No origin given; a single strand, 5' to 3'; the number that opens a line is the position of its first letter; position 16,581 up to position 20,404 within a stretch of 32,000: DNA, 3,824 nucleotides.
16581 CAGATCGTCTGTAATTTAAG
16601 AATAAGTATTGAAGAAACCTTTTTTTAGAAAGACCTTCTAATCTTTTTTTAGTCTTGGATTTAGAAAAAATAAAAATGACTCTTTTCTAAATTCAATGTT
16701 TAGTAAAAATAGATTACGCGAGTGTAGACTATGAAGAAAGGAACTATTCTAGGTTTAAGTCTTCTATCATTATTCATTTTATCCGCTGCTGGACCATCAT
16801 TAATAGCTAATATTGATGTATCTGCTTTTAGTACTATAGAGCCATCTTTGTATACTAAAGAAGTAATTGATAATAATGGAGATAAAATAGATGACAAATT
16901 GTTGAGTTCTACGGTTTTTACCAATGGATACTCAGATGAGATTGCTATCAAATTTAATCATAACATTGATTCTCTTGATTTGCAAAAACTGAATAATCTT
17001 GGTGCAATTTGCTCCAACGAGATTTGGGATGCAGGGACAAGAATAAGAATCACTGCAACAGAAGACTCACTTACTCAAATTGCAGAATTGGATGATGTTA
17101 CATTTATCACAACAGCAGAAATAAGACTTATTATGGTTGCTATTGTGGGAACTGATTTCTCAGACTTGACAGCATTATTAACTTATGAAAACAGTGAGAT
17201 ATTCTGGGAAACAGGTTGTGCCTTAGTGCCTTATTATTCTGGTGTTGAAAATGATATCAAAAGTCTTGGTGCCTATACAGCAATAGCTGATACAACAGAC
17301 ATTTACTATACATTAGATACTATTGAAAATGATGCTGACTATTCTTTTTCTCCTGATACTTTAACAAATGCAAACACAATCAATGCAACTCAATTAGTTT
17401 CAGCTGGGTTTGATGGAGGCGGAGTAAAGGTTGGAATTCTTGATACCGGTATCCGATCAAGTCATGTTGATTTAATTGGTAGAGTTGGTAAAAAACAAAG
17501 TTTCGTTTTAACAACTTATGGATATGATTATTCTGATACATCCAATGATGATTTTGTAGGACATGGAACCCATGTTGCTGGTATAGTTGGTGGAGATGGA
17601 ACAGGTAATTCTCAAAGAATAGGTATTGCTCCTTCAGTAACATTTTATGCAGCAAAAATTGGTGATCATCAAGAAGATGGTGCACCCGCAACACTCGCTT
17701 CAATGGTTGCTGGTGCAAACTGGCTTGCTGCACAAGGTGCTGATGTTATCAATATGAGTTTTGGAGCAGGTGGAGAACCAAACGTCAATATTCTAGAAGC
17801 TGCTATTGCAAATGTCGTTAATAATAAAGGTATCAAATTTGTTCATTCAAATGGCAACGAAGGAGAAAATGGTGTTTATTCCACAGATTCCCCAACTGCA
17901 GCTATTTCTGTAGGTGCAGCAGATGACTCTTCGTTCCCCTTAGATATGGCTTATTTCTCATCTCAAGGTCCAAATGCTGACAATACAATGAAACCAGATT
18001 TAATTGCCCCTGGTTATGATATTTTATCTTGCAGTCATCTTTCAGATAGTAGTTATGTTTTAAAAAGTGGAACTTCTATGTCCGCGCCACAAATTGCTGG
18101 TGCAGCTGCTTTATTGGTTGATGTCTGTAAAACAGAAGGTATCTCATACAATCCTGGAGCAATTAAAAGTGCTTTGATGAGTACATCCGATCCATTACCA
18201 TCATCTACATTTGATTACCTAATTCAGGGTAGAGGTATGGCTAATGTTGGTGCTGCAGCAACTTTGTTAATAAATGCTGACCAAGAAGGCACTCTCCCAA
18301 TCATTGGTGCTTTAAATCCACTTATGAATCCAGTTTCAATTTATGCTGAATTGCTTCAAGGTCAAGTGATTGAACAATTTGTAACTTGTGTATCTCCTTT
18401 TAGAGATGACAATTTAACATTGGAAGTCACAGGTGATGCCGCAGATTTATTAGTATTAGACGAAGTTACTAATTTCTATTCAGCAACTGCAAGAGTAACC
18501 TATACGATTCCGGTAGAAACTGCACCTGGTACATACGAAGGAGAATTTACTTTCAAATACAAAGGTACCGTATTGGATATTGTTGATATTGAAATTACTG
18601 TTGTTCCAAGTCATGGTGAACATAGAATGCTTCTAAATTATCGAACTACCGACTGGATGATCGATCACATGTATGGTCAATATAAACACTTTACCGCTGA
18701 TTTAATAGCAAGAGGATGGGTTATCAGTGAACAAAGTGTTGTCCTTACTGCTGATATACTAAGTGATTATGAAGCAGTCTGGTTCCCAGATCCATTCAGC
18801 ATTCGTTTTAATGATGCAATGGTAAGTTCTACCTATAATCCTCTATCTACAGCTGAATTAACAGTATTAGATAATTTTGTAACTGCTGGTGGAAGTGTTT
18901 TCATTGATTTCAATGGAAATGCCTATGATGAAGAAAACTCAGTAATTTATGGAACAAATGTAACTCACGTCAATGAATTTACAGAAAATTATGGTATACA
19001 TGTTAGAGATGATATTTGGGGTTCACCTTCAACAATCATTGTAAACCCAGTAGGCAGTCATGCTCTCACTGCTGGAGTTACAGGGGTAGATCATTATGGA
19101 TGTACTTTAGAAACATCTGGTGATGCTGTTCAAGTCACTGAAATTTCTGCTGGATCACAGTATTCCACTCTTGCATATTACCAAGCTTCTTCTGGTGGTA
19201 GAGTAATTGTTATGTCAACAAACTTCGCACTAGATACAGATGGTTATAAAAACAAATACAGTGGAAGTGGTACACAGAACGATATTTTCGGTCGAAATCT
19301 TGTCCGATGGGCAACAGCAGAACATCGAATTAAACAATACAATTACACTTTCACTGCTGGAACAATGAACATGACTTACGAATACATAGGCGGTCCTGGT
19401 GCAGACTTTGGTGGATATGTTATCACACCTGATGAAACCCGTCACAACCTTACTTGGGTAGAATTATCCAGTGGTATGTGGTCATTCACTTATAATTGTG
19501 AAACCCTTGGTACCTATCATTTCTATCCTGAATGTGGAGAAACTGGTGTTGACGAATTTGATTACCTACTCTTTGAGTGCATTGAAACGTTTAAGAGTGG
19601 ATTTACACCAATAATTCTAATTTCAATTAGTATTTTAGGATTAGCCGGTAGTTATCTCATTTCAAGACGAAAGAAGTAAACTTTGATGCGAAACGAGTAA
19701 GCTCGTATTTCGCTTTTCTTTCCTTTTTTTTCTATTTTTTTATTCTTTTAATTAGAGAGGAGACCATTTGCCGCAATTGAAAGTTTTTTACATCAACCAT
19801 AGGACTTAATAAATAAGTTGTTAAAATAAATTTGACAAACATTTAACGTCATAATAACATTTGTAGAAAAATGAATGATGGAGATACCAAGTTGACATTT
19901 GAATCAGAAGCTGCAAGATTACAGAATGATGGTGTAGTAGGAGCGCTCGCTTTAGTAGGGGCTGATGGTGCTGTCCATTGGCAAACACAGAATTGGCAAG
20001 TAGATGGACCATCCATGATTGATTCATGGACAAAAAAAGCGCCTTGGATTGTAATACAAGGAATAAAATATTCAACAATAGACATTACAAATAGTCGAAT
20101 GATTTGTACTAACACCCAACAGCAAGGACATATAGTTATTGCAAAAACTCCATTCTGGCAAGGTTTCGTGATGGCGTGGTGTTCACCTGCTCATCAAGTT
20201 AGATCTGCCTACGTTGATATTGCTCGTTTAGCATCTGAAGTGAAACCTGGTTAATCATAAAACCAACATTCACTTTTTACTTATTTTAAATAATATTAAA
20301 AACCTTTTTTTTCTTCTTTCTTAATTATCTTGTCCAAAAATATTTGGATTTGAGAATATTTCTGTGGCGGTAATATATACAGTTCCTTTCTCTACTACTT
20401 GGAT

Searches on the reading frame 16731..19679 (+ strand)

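Call 5: search_protein_families(library=pfam, proteins=[window:16731-19679:+], max_evalue=1)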
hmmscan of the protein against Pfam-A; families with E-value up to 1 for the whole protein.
window:16731-19679:+ (982 aa): 5 families
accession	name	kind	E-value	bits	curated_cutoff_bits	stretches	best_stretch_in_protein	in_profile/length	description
PF00082.27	Peptidase_S8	-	4.2e-46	158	21.8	1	229-493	1-280/288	Subtilase family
PF09822.16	ABC_transp_aux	-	0.0033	17.1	34.7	1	697-762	50-118/288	ABC-type uncharacterized transport system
PF23355.1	IFT52_GIFT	-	0.0089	15.6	27.2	1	699-761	52-106/246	IFT52 GIFT domain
PF14162.11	YozD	-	0.09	13.6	27.5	0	653-680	16-43/56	YozD-like protein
PF23090.1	MBTPS1_4th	-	0.15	11.9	27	1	639-765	33-161/275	MBTPS1, fourth GATase-like domain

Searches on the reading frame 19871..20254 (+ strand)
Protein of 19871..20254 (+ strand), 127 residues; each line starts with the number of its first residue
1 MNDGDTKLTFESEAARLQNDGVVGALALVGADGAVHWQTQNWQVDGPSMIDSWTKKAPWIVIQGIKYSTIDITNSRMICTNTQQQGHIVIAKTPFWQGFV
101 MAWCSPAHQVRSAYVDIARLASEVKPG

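Call 5: search_protein_families(library=pfam, proteins=[window:19871-20254:+], max_evalue=1)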
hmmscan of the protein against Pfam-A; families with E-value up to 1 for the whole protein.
window:19871-20254:+ (127 aa): 2 families
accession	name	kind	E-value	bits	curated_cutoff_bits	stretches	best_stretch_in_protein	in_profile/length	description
PF00235.25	Profilin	-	0.00028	21.4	25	1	17-122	11-120/127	Profilin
PF07254.17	Cpta_toxin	-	0.058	14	27.3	1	24-53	66-94/133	Membrane-bound toxin component of toxin-antitoxin system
